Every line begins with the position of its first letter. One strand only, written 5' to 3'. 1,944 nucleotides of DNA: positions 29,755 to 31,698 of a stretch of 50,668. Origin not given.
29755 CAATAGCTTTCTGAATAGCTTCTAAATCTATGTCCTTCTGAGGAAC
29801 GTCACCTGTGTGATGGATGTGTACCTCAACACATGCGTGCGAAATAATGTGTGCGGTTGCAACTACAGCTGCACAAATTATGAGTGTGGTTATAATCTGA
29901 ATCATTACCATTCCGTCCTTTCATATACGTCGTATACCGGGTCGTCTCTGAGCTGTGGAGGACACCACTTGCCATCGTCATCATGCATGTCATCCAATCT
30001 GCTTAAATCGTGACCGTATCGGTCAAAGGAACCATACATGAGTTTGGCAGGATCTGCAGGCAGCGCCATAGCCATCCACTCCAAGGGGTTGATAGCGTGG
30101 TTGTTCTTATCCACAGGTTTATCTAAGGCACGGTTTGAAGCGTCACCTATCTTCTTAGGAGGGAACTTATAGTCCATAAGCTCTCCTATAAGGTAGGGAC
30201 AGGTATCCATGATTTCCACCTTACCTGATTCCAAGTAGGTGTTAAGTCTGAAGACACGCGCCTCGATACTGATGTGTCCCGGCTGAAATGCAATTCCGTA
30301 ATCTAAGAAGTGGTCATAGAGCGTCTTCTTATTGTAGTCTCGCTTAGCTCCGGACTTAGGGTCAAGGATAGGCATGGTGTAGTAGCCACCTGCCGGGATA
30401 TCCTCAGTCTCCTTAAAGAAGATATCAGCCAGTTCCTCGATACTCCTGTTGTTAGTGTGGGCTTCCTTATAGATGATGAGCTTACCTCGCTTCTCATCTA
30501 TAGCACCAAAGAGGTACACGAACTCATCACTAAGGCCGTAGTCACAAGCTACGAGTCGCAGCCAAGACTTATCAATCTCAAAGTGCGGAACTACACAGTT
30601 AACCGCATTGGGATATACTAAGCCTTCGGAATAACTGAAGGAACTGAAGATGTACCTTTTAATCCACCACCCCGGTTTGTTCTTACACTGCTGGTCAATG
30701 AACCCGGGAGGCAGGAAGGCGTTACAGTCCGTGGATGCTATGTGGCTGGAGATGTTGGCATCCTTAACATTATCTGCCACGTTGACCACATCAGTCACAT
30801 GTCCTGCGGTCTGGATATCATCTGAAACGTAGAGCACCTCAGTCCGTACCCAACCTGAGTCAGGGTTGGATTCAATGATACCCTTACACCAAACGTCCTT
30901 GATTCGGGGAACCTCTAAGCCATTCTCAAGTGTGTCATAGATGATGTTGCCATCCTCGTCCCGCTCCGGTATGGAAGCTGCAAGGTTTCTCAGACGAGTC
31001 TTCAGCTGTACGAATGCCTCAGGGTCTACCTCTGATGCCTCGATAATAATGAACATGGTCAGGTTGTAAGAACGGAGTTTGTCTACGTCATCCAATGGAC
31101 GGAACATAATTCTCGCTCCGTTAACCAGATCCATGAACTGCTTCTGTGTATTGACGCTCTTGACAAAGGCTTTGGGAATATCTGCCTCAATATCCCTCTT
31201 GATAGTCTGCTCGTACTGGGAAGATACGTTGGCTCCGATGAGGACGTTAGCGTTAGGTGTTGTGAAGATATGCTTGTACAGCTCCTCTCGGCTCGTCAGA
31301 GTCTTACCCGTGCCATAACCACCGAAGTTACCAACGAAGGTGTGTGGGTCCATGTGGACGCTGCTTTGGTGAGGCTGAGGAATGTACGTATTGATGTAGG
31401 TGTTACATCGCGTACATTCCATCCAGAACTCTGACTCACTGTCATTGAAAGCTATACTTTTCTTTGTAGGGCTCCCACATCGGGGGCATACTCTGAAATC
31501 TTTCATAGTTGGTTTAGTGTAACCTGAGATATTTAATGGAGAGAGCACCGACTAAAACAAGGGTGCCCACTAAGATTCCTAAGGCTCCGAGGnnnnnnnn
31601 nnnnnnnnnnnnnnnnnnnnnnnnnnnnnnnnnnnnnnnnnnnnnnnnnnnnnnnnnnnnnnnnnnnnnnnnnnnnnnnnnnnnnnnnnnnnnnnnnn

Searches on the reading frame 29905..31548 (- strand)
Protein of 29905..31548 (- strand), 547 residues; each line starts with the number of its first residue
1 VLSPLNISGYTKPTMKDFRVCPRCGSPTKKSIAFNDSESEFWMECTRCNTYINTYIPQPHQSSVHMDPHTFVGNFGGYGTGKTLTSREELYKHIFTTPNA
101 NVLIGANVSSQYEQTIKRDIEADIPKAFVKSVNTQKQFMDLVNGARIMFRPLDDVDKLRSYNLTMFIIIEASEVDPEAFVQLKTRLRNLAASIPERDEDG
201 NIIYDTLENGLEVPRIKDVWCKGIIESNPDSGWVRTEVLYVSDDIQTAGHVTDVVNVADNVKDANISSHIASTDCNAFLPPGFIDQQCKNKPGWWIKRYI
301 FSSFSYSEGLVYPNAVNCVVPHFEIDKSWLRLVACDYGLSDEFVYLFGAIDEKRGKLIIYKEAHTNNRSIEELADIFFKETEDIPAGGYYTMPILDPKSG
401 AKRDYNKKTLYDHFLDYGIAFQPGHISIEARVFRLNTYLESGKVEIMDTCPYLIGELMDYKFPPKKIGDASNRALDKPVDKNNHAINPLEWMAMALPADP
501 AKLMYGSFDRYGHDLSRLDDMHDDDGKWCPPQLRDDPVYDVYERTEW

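Call 49: search_protein_families(library=phrogs, proteins=[window:29905-31548:-], max_evalue=0.00001)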
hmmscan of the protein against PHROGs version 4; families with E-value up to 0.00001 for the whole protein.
window:29905-31548:- (547 aa): 2 families
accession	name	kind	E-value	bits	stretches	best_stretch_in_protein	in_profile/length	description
phrog_2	-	head and packaging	2.2e-24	87.2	1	53-491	262-584/807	terminase large subunit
phrog_5653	-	head and packaging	4e-09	37.5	1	307-488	6-172/199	terminase large subunit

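Call 94: search_dna_similar(query=window:29905-31548:-, collection=phages, mode=protein, max_rows=15, max_evalue=0.00001)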
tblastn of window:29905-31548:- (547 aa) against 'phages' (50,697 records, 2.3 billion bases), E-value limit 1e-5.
Records with a match: 11; places in all: 11; records where one place covers at least 80% of the query: 2.
Best place of each record, by identity: <60% 11.
By first word of the organism name: Pelagibacter 3; Clostridium 3; Paenibacillus 2; Rhizobium 2; Bacteriophage 1.
By host as written in the record: Candidatus Pelagibacter sp. HTCC7211 3; - 2; Clostridium sporogenes 2; Paenibacillus larvae Pl02-27 1; Paenibacillus larvae SV21 1; Rhizobium leguminosarum VF39SM 1; Clostridium sporogenes ATCC-15579 1.
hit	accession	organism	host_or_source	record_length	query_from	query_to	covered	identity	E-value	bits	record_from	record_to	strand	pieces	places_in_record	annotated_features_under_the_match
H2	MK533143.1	Paenibacillus phage vB_PlaP_API480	Paenibacillus larvae Pl02-27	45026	21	511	90%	34.6%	2e-85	295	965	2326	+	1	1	terminase large subunit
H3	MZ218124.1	Paenibacillus phage SV21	Paenibacillus larvae SV21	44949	21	511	90%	34.6%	2e-85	295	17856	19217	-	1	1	terminase large subunit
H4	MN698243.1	Pelagibacter phage HTVC104P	Candidatus Pelagibacter sp. HTCC7211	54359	271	497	41%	25.5%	1e-7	61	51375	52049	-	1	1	terminase large subunit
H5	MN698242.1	Pelagibacter phage HTVC103P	Candidatus Pelagibacter sp. HTCC7211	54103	271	497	41%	25.1%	1e-6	57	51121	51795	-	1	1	terminase large subunit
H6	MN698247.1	Pelagibacter phage HTVC115P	Candidatus Pelagibacter sp. HTCC7211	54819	282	501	40%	23.7%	2e-7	60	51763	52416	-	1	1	terminase large subunit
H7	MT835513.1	Bacteriophage sp.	human fecal samples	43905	266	496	42%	20.1%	6e-6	55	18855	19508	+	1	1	record has no annotation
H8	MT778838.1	Rhizobium phage V1VFA-S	-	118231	61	218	29%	26.2%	5e-6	56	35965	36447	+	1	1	putative terminase large subunit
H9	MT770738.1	Rhizobium phage B1VFA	Rhizobium leguminosarum VF39SM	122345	61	218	29%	26.2%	5e-6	56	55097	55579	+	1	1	putative terminase large subunit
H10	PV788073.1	Clostridium phage CS19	Clostridium sporogenes ATCC-15579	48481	75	188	21%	28.0%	4e-6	56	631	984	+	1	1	terminase large subunit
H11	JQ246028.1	Clostridium phage phi8074-B1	Clostridium sporogenes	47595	75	188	21%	28.0%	4e-6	56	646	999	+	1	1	putative terminase large subunit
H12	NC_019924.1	Clostridium phage phi8074-B1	Clostridium sporogenes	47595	75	188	21%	28.0%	4e-6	56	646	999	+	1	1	terminase large subunit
